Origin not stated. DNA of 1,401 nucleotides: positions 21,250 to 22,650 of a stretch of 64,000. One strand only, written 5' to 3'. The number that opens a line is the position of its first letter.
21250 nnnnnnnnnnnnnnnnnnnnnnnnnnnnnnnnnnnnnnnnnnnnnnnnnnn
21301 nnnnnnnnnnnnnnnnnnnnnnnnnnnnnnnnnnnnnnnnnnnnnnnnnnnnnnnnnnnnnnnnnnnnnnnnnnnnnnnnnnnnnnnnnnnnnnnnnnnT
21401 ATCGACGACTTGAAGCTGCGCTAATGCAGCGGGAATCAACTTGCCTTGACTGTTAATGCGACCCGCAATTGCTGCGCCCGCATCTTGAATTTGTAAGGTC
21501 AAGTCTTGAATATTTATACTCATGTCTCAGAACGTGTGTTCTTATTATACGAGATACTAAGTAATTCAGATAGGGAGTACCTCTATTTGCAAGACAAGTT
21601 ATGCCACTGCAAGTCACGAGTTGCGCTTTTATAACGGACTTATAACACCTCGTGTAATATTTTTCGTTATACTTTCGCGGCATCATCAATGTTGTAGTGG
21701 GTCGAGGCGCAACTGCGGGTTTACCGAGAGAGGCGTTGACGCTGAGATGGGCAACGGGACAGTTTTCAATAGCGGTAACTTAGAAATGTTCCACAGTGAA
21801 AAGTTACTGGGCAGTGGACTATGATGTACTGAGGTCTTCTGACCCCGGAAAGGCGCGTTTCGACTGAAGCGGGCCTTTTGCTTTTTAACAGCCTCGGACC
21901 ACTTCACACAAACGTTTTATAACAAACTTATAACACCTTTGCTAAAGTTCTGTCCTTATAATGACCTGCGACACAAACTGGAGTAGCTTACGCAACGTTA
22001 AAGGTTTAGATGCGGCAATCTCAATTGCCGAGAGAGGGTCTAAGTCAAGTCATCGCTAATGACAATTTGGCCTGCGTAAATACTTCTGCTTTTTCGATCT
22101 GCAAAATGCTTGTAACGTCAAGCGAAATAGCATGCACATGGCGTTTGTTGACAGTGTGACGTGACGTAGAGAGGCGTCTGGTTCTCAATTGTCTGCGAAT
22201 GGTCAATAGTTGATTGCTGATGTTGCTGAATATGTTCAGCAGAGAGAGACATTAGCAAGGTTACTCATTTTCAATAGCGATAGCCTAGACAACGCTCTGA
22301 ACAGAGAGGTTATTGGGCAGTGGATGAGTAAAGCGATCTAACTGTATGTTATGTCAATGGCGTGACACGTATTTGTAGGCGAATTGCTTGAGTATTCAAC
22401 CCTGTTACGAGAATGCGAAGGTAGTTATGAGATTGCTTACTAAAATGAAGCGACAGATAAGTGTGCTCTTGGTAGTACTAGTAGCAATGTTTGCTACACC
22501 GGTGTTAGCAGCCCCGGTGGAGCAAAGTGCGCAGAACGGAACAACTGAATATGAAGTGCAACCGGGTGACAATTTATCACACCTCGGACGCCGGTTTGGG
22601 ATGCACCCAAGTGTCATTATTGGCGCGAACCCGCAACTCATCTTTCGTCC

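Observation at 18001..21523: Bacterial NurA / 196-aa ORF / HerA three-gene cassette with translational coupling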

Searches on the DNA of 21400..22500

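Call 67: search_rna_families(source=window, start=21400, end=22500, threshold=evalue, max_evalue=1)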
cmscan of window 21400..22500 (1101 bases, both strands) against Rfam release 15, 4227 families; matches with E-value up to 1: 0.
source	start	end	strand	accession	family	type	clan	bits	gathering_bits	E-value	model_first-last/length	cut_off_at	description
